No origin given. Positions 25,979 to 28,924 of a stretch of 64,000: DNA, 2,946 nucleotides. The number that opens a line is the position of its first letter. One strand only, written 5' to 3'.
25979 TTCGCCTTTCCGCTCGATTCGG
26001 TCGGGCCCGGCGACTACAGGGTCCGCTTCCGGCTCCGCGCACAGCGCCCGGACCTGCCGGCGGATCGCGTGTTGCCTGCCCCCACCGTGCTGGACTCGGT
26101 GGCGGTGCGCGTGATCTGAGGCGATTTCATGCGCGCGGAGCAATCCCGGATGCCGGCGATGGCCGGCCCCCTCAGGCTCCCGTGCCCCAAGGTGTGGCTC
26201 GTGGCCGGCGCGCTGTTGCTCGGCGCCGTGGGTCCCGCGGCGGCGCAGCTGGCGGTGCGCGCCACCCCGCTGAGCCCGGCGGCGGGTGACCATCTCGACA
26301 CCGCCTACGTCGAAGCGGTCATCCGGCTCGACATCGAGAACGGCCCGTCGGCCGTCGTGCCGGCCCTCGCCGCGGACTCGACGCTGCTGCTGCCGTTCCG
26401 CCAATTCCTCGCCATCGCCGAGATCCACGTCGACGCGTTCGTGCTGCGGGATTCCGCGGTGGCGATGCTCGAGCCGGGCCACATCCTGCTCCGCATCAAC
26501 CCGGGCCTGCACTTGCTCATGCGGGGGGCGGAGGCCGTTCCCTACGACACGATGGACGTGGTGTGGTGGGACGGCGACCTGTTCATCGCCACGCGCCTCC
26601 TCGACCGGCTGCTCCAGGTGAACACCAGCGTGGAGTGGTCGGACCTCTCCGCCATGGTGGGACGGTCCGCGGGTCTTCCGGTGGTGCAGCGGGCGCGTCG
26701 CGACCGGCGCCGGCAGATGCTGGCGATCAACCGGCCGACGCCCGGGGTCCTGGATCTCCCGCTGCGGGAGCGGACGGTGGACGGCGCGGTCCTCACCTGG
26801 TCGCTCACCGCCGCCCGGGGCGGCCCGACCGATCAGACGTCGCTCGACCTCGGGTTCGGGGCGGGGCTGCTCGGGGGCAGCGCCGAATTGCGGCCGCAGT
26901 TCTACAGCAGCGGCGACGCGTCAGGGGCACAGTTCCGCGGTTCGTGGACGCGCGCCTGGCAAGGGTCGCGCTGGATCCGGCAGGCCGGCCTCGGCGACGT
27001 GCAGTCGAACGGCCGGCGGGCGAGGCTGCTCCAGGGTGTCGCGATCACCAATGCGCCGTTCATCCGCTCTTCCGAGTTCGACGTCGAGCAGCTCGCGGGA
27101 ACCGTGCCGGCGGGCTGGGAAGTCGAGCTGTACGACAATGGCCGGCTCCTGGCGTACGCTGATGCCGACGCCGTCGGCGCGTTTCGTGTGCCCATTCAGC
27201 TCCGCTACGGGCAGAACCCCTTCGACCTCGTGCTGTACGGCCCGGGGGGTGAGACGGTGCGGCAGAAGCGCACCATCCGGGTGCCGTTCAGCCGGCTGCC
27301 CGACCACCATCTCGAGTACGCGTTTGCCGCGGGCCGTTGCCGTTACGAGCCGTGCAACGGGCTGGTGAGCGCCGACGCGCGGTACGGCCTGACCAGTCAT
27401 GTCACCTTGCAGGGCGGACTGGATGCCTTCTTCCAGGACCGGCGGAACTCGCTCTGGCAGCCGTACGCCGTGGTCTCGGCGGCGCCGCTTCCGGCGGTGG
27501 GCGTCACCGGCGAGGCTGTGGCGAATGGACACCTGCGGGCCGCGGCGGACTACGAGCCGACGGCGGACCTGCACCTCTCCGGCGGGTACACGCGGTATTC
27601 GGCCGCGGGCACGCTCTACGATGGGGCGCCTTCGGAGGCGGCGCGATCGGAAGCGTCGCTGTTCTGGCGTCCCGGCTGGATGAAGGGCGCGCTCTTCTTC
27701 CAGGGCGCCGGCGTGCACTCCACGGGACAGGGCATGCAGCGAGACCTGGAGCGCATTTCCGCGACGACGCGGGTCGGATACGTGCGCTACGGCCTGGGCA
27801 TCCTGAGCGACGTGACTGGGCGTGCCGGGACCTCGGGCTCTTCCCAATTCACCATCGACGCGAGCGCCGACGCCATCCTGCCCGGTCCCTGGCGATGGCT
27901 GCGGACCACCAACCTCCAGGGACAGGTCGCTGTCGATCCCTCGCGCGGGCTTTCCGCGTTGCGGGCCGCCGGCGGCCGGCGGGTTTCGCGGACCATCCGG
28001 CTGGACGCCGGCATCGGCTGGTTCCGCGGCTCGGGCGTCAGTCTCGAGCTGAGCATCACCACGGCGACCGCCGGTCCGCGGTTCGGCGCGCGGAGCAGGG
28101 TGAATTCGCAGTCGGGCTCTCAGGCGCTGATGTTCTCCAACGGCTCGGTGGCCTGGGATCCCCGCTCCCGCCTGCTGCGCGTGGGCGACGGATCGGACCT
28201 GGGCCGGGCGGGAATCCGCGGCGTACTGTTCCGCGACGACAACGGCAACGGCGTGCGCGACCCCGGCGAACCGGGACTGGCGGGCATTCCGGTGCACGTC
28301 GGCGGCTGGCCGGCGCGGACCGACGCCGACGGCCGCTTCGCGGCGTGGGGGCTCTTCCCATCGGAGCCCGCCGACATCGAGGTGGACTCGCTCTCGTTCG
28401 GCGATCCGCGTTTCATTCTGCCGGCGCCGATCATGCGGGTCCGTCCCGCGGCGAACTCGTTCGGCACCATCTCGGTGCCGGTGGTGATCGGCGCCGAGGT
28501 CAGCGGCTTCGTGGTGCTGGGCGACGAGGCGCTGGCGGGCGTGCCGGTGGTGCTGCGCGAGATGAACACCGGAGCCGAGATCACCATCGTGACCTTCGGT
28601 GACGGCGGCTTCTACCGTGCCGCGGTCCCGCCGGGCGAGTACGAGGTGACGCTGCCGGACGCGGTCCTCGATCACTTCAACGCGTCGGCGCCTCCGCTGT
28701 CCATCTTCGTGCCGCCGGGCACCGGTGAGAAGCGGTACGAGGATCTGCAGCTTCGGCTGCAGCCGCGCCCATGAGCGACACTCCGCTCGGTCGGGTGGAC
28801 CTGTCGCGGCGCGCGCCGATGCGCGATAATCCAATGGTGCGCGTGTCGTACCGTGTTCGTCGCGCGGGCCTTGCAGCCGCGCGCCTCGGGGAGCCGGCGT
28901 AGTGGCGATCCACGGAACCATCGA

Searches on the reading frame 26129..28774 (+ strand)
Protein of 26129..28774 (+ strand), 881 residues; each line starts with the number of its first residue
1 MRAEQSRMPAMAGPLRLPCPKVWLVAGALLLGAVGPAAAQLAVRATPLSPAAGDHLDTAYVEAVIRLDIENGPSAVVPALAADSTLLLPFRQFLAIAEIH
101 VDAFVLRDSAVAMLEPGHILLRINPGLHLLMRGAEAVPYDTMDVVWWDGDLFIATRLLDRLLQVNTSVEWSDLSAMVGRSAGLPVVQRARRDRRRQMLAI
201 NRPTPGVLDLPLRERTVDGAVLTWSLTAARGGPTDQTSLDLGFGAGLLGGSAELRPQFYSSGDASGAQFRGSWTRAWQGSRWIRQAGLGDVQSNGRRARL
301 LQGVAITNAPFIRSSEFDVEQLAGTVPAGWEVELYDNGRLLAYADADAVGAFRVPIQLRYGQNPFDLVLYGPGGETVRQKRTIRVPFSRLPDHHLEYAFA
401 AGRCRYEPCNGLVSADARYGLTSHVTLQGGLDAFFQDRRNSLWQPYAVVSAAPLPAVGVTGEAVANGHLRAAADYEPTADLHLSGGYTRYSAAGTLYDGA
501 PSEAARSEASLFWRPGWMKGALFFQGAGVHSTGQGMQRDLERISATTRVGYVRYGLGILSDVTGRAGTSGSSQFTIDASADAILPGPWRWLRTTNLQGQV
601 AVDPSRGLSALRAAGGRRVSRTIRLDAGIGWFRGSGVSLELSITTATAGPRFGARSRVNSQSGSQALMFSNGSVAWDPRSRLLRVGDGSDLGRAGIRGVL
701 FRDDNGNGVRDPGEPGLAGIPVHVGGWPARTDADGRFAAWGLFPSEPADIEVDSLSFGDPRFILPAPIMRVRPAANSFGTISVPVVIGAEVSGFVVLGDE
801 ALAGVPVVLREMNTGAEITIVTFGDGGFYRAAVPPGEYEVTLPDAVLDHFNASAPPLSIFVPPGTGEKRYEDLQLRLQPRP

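Call 49: search_protein_families(library=pfam, proteins=[window:26129-28774:+], max_evalue=0.00001)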
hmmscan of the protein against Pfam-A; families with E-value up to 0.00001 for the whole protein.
window:26129-28774:+ (881 aa): 1 family
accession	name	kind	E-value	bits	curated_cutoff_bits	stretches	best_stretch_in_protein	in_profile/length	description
PF13620.12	CarboxypepD_reg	-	2.6e-07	31.3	32.3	0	791-841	2-53/82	Carboxypeptidase regulatory-like domain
